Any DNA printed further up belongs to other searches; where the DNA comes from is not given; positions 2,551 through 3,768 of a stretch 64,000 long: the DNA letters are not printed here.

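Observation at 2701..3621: Ech hydrogenase small subunit (NuoB-like) carrying a C-terminal GNAT acetyltransferase domain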

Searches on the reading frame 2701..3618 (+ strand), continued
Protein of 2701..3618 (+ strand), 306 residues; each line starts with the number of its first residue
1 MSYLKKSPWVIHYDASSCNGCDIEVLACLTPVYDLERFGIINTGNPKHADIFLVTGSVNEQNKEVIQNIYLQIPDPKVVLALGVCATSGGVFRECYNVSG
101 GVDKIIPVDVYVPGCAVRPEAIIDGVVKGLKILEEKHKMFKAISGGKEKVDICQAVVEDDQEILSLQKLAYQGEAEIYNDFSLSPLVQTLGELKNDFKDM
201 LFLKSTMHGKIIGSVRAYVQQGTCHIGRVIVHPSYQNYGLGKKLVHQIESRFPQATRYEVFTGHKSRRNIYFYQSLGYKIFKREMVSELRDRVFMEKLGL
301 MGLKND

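Call 35: fold_search(model_id=the predicted structure, library=pdb)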
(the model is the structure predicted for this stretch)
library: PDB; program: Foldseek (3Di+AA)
matches with E <= 10: 1549; with E <= 0.001: 711
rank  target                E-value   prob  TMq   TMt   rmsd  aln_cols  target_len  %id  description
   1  6cfw_J                9.6e-13  1.00  0.38  0.77   3.1       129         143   56  cryoEM structure of a respiratory membrane-bound hydrogenase (released 2018-05-23)
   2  7z0t_G                8.0e-12  1.00  0.37  0.45  17.6       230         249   30  Structure of the Escherichia coli formate hydrogenlyase complex (aerobic preparation, composite structure) (released 2022-09-28)
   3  6zr2_B                1.2e-11  1.00  0.38  0.71   3.1       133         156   32  Cryo-EM structure of respiratory complex I in the active state from Mus musculus at 3.1 A (released 2020-10-21)
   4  7z0s_G                1.3e-11  1.00  0.38  0.46  16.7       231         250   30  Structure of the Escherichia coli formate hydrogenlyase complex (anaerobic preparation, without formate dehydrogenase  (released 2022-09-28)
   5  7tgh_S7               2.2e-11  1.00  0.38  0.68   4.1       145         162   34  Cryo-EM structure of respiratory super-complex CI+III2 from Tetrahymena thermophila (released 2022-04-06)
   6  9smi_B                4.1e-11  1.00  0.37  0.68   3.4       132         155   30  Reduced bovine complex I in lipid nanodisc, NADH-deactive (released 2026-03-18)
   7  6q9d_S7               4.6e-11  1.00  0.38  0.71   3.0       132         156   31  CI Peripheral Arm focused refinement from Ovine respiratory SC I+III2 (released 2019-08-21)
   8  7qso_B                6.0e-11  1.00  0.37  0.69   3.1       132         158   33  Bovine complex I in lipid nanodisc, State 3 (Slack) (released 2022-05-25)
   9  5lnk_6                6.8e-11  1.00  0.38  0.71   3.4       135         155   31  Entire ovine respiratory complex I (released 2016-11-23)
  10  8qby_B                8.1e-11  1.00  0.37  0.72   3.1       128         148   32  Respiratory complex I from Paracoccus denitrificans in MSP2N2 nanodiscs (released 2024-09-11)
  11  7aqr_B                9.8e-11  1.00  0.37  0.69   3.0       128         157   34  Cryo-EM structure of Arabidopsis thaliana Complex-I (peripheral arm) (released 2021-12-08)
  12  7q5y_F                9.8e-11  1.00  0.37  0.79   3.4       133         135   34  Structure of NADH:ubichinon oxidoreductase (complex I) of the hyperthermophilic eubacterium Aquifex aeolicus (released 2022-11-16)
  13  7r43_B                1.1e-10  1.00  0.38  0.72   3.0       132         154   31  Bovine complex I in the presence of IM1761092, active class iii (Composite map) (released 2023-02-08)
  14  9i4i_E                1.2e-10  1.00  0.38  0.68   3.1       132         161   30  High resolution Cryo-EM structure of human complex I in mitochondria (released 2025-11-12)
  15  8om1_B                1.2e-10  1.00  0.38  0.70   3.1       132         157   32  Mitochondrial complex I from Mus musculus in the active state (released 2023-08-09)
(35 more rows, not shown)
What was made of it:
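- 2701..3108 (+): NuoB/EchC [4Fe-4S] domain (aa 1-136), with cluster ligands C18, C21, C85 and C115. Foldseek TM-score (target-normalised) 0.77 to 6CFW_J (call 35).
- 3151..3594 (+): GNAT domain (aa 151-298) with the complete b1-a1-a2-b2-b3-b4-a3-b5-a4-b6-b7 topology. Foldseek target-normalised TM-scores: PaiA 1TIQ 0.77-0.78, 3FNC 0.81, 4E2A 0.68, RimI 4JWP 0.69 (call 35).
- On GNAT superfamily (Pfam clan Acetyltrans; PF00583, PF13508, PF13673): Foldseek target-normalised TM-scores are 0.77-0.81 to PaiA and 3FNC (call 35).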

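Call 46: list_cluster_members(proteins=[P0041, P0075, P0105, P0108, P0017, P0086, P0002, P0109])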
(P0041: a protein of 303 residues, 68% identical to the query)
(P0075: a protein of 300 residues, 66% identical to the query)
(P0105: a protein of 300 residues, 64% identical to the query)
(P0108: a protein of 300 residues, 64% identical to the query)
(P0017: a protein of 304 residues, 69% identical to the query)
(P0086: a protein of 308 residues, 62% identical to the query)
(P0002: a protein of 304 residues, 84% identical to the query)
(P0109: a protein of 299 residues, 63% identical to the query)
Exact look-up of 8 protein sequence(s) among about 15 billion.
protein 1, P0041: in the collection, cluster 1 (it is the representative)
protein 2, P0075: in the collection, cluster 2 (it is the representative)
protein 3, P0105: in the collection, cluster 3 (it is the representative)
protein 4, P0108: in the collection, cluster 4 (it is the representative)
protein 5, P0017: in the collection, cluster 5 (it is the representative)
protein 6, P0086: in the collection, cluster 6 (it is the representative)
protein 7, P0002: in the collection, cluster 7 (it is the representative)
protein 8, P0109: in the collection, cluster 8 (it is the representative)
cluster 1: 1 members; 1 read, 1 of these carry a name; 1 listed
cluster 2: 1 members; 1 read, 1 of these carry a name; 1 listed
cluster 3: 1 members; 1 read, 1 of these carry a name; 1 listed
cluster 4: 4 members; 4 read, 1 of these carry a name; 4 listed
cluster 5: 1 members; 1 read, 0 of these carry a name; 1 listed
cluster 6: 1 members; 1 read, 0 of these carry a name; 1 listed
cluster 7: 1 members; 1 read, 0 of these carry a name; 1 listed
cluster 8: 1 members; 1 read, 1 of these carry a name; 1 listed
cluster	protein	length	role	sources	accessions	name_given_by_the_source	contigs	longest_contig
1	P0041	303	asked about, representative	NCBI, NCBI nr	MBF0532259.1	MAG: NADH-quinone oxidoreductase subunit NuoB [Candidatus Omnitrophica bacterium] | NADH-quinone oxidoreductase subunit NuoB [Candidatus Omnitrophota bacterium]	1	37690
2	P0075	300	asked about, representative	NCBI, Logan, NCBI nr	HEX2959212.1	MAG TPA: NADH-quinone oxidoreductase subunit NuoB [Chitinispirillaceae bacterium] | NADH-quinone oxidoreductase subunit NuoB [Chitinispirillaceae bacterium]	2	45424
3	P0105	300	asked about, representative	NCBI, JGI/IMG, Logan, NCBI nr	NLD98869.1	MAG: NADH-quinone oxidoreductase subunit NuoB [Fibrobacter sp.] | NADH-quinone oxidoreductase subunit NuoB [Fibrobacter sp.]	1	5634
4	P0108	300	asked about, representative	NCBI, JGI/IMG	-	ech hydrogenase subunit C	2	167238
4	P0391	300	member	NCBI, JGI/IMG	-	-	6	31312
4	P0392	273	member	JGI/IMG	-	-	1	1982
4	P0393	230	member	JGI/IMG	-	-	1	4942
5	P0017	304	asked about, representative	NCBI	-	-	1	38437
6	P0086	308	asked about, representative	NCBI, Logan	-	-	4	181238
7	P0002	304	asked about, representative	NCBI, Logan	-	-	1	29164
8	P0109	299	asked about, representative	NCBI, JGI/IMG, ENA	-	ech hydrogenase subunit C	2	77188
